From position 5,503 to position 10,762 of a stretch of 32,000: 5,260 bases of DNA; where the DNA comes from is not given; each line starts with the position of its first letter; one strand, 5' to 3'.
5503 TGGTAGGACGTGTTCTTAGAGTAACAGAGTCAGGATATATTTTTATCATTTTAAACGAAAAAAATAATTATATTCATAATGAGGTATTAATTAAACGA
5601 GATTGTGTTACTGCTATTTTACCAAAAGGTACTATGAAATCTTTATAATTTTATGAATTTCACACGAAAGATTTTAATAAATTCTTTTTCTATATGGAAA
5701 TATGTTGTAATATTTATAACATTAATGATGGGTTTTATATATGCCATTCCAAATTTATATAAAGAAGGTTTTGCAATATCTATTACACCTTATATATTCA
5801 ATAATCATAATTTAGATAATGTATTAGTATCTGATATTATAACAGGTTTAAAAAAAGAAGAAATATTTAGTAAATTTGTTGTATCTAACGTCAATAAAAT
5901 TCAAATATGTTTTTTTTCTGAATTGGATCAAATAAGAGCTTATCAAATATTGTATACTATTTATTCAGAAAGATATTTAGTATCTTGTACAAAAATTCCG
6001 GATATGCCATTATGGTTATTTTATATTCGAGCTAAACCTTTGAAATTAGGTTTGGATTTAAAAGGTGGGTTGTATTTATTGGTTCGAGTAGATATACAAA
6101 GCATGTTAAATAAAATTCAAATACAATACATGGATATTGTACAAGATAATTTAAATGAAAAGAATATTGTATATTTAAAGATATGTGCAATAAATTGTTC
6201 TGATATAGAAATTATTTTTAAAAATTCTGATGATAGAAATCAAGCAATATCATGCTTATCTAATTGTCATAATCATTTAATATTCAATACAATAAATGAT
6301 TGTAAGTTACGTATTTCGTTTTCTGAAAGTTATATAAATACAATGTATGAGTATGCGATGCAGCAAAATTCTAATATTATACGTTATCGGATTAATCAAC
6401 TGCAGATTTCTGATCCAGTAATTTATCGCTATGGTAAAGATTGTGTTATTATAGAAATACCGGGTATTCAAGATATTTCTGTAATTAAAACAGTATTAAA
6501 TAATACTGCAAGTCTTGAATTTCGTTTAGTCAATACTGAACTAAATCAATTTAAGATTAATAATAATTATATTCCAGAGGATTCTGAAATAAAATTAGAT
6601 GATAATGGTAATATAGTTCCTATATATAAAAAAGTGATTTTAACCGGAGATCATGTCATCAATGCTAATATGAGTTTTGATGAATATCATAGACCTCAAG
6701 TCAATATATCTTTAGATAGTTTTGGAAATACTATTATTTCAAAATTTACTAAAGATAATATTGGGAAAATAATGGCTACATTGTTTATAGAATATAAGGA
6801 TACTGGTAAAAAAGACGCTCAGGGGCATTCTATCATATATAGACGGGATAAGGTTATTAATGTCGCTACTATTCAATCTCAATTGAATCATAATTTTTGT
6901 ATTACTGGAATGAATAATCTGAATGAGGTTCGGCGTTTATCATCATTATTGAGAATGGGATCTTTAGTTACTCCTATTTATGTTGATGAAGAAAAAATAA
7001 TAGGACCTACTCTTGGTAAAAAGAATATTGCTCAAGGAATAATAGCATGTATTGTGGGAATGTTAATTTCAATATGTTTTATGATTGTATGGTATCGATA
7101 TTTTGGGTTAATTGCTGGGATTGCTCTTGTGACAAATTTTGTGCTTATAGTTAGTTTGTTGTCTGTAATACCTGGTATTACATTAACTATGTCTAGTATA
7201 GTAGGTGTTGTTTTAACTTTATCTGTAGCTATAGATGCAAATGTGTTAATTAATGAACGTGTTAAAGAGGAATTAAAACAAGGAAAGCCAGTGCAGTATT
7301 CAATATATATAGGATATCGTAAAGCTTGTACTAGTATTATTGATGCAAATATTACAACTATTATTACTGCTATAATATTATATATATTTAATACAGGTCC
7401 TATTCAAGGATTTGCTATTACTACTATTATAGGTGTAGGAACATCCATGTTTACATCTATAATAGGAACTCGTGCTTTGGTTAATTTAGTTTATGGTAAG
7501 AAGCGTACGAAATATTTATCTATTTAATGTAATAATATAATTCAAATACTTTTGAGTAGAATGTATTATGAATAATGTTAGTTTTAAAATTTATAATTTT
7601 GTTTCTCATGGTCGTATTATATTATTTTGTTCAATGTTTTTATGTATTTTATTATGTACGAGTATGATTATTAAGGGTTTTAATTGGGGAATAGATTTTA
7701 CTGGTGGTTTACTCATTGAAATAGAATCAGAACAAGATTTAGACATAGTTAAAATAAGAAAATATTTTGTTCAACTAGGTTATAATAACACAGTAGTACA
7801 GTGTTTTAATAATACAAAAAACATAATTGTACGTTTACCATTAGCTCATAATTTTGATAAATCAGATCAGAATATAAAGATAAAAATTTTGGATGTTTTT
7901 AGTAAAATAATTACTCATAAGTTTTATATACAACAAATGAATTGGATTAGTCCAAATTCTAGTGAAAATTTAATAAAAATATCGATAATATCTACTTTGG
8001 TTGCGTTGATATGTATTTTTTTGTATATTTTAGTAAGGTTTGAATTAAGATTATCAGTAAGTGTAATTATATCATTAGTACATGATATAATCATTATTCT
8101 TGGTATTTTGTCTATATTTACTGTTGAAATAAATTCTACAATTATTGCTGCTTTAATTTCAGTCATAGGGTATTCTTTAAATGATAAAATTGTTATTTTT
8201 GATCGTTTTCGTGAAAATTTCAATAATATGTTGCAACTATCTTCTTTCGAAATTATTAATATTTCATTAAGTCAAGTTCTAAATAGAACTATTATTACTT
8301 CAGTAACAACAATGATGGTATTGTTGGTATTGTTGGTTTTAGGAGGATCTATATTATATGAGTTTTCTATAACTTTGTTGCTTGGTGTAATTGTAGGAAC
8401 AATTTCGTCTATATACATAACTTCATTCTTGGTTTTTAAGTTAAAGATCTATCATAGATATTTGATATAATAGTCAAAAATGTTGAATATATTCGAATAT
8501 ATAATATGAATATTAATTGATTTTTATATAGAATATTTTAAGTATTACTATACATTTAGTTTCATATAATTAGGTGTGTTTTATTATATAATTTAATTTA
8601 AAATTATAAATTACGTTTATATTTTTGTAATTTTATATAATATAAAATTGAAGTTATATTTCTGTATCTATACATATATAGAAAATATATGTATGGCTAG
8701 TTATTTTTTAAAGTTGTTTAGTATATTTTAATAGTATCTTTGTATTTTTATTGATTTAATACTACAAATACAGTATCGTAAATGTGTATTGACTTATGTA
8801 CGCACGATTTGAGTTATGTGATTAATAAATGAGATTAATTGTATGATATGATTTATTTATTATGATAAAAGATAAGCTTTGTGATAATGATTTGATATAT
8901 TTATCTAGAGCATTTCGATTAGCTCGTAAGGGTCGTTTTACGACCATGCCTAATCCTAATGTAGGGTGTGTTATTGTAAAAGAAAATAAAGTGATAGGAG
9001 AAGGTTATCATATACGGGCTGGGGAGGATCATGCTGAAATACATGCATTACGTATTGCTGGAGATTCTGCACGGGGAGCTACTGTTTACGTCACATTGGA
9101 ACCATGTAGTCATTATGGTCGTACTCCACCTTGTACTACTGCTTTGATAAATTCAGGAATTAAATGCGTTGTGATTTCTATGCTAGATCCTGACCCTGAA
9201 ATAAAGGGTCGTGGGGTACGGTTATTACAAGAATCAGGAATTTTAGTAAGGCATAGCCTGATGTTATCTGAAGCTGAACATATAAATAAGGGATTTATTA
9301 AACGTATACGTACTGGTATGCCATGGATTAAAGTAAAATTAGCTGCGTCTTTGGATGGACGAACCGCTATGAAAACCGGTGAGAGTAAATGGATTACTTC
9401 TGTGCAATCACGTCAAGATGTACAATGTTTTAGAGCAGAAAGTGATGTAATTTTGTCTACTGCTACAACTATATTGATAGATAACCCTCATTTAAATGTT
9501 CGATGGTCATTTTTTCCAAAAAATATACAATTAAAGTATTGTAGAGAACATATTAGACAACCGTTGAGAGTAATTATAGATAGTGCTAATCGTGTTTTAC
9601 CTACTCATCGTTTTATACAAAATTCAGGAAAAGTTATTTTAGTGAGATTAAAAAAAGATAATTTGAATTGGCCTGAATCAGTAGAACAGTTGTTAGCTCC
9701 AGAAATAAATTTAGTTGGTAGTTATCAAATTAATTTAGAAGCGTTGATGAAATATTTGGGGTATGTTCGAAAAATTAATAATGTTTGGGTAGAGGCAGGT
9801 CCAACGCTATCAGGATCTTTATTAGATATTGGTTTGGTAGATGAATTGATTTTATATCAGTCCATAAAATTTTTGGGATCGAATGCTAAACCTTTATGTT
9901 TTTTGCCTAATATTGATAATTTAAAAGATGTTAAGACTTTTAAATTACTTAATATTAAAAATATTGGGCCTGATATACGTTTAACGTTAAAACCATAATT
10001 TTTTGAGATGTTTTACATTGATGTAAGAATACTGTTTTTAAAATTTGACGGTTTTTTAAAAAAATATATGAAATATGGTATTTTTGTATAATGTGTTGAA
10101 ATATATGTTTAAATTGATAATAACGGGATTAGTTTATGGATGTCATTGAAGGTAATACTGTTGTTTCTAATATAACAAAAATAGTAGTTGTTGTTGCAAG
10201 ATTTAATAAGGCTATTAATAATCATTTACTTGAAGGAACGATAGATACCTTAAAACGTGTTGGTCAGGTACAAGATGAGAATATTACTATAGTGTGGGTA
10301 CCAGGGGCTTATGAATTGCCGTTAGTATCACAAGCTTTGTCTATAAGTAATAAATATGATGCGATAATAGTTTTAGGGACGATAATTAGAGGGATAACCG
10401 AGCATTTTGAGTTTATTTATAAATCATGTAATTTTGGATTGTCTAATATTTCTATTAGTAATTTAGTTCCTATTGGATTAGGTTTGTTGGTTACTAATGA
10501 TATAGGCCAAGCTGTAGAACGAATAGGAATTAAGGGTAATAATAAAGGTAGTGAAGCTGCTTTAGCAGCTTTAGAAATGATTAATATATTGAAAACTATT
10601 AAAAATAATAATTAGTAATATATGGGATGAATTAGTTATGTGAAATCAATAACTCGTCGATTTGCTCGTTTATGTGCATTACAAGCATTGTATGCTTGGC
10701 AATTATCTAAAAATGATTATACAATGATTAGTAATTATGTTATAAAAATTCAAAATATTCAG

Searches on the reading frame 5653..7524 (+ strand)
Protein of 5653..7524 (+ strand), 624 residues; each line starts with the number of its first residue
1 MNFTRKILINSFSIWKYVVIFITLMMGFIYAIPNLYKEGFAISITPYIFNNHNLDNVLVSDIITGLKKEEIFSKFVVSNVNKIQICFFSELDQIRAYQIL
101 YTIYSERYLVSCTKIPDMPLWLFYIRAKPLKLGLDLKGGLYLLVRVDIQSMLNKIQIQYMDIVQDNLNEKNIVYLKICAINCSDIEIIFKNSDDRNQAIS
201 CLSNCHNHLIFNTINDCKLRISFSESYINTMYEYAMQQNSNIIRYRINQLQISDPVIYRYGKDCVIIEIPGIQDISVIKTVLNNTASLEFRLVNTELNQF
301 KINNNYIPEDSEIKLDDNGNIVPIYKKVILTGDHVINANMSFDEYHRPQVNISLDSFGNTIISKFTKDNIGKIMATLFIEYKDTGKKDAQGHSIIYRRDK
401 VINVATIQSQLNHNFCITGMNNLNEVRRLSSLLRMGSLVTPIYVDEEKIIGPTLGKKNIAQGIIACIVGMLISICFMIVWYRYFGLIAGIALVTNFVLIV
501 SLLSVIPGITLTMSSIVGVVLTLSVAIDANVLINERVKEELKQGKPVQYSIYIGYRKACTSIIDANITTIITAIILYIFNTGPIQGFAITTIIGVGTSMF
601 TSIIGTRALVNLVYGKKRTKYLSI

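Call 68: search_protein_families(library=ncbifam, proteins=[window:5653-7524:+], max_evalue=1e-10)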
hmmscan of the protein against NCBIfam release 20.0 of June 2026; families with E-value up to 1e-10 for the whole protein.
window:5653-7524:+ (624 aa): 18 families
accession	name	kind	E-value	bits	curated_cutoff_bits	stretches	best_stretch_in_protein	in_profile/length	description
NF009545.0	PRK12933.1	equivalog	5.5e-147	490.8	728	1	5-620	6-600/604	protein translocase subunit SecD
TIGR01129.1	secD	equivalog_domain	1.9e-118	396.1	244.4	1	132-610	1-397/397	protein translocase subunit SecD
NF009583.0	PRK13024.1-3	subfamily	8e-105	351.5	721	1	125-624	36-442/755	protein translocase subunit SecDF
NF011315.0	PRK14726.1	equivalog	9.9e-88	295.2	1249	1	107-622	25-533/855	protein translocase subunit SecDF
NF009585.0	PRK13024.1-5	equivalog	2.7e-80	270.6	1037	2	328-618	381-652/993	protein translocase subunit SecDF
TIGR00916.1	2A0604s01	subfamily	1.2e-63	214.9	148.6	1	354-603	1-231/231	SecD/SecF family protein translocase subunit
NF009580.0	PRK13023.1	equivalog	3.8e-50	170.9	1153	1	236-611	86-445/775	protein translocase subunit SecDF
NF009581.0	PRK13024.1-1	equivalog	3.3e-47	161.1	1058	1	337-613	134-410/752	protein translocase subunit SecDF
NF009540.0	PRK12911.1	equivalog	1.1e-46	158.8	1878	1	406-616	855-1064/1403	bifunctional preprotein translocase subunit SecD/SecF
NF009584.0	PRK13024.1-4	equivalog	1.5e-38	132.6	1171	1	327-613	122-412/759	protein translocase subunit SecDF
NF009582.0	PRK13024.1-2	equivalog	1.3e-21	76.3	723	1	400-614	274-488/859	protein translocase subunit SecDF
NF006218.0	PRK08343.1-4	subfamily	3.5e-20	72.2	383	1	422-600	202-375/392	preprotein translocase subunit SecD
NF046001.1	SecDF_plasm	equivalog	3.3e-18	65.2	500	1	406-611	297-501/878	protein translocase subunit SecDF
TIGR00966.2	transloc_SecF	equivalog_domain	4.5e-16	59.2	160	1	443-609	107-275/279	protein translocase subunit SecF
NF006216.0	PRK08343.1-2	equivalog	1.8e-14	53.5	519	1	420-600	306-488/506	preprotein translocase subunit SecD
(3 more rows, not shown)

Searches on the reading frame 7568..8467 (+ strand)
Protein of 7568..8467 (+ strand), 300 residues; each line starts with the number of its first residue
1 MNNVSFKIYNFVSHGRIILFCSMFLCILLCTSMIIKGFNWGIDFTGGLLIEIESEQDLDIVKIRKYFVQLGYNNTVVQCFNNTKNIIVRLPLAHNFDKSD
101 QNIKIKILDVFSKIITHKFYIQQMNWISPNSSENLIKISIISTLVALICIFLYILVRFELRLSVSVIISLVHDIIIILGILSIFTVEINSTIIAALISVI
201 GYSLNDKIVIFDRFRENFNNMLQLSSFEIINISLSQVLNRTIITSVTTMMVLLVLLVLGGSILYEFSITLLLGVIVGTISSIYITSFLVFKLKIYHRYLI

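Call 68: search_protein_families(library=ncbifam, proteins=[window:7568-8467:+], max_evalue=1e-10)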
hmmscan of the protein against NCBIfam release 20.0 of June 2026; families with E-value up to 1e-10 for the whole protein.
window:7568-8467:+ (300 aa): 18 families
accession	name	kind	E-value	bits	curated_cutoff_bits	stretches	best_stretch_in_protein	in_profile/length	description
TIGR00966.2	transloc_SecF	equivalog_domain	7.1e-76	255.4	160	1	9-291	1-278/279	protein translocase subunit SecF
NF009583.0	PRK13024.1-3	subfamily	8.9e-70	235.6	721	1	9-293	457-734/755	protein translocase subunit SecDF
NF011315.0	PRK14726.1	equivalog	4.1e-61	207.1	1249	1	10-292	548-829/855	protein translocase subunit SecDF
NF009585.0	PRK13024.1-5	equivalog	4.7e-53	180.5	1037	1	8-292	669-977/993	protein translocase subunit SecDF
NF009581.0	PRK13024.1-1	equivalog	6.4e-50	170.1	1058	1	4-293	444-730/752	protein translocase subunit SecDF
TIGR00916.1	2A0604s01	subfamily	6.4e-45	153.6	148.6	1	116-282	67-231/231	SecD/SecF family protein translocase subunit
NF009584.0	PRK13024.1-4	equivalog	3.1e-43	148.2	1171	1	5-290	447-729/759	protein translocase subunit SecDF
NF009580.0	PRK13023.1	equivalog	2e-42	145.4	1153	1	6-293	472-751/775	protein translocase subunit SecDF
NF009582.0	PRK13024.1-2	equivalog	2.5e-42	144.9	723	1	17-295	534-827/859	protein translocase subunit SecDF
NF009540.0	PRK12911.1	equivalog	1.1e-29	102.5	1878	1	109-289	1204-1391/1403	bifunctional preprotein translocase subunit SecD/SecF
NF046001.1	SecDF_plasm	equivalog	3.8e-23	81.5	500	1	6-293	540-847/878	protein translocase subunit SecDF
NF006218.0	PRK08343.1-4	subfamily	9.4e-17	60.9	383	1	115-279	218-375/392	preprotein translocase subunit SecD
TIGR01129.1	secD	equivalog_domain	3.1e-14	52.9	244.4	1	117-289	228-397/397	protein translocase subunit SecD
NF006216.0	PRK08343.1-2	equivalog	3.7e-13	49.1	519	0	111-279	320-488/506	preprotein translocase subunit SecD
NF006357.0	PRK08578.2-1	equivalog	1.5e-12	47.9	304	1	18-287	8-267/282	preprotein translocase subunit SecF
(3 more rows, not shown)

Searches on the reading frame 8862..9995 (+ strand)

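Call 68: search_protein_families(library=ncbifam, proteins=[window:8862-9995:+], max_evalue=1e-10)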
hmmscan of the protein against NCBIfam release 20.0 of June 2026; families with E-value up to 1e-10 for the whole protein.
window:8862-9995:+ (378 aa): 4 families
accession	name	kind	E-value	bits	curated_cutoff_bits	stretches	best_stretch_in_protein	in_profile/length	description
NF008052.0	PRK10786.1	equivalog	3.8e-161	535.9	500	1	9-378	2-366/367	bifunctional diaminohydroxyphosphoribosylaminopyrimidine deaminase/5-amino-6-(5-phosphoribosylamino)uracil reductase RibD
TIGR00326.1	eubact_ribD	equivalog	1.8e-122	408.8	156.35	1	15-374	2-342/343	bifunctional diaminohydroxyphosphoribosylaminopyrimidine deaminase/5-amino-6-(5-phosphoribosylamino)uracil reductase RibD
TIGR00227.1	ribD_Cterm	domain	5e-56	189.6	150.15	1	153-377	2-215/216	riboflavin-specific deaminase C-terminal domain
TIGR01508.1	rib_reduct_arch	equivalog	9.4e-24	83.8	186.45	1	154-376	1-208/210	2,5-diamino-6-(ribosylamino)-4(3H)-pyrimidinone 5'-phosphate reductase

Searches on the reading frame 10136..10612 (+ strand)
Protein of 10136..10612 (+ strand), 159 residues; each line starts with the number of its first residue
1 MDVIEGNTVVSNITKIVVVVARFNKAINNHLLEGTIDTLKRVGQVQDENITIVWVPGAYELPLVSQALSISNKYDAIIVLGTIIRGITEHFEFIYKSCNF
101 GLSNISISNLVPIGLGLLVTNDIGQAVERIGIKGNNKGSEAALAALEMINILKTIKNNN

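Call 68: search_protein_families(library=ncbifam, proteins=[window:10136-10612:+], max_evalue=1e-10)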
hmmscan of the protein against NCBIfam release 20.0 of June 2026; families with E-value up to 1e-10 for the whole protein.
window:10136-10612:+ (159 aa): 3 families
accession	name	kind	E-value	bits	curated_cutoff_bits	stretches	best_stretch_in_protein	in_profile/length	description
TIGR00114.1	lumazine-synth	equivalog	1.1e-43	148.6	84.6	1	15-151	2-137/138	6,7-dimethyl-8-ribityllumazine synthase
NF000814.0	PRK00061.2-2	equivalog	4.2e-31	107.8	174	1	8-154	12-157/160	6,7-dimethyl-8-ribityllumazine synthase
NF009084.0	PRK12419.1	equivalog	2.7e-13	49.8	160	1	10-157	10-159/166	6,7-dimethyl-8-ribityllumazine synthase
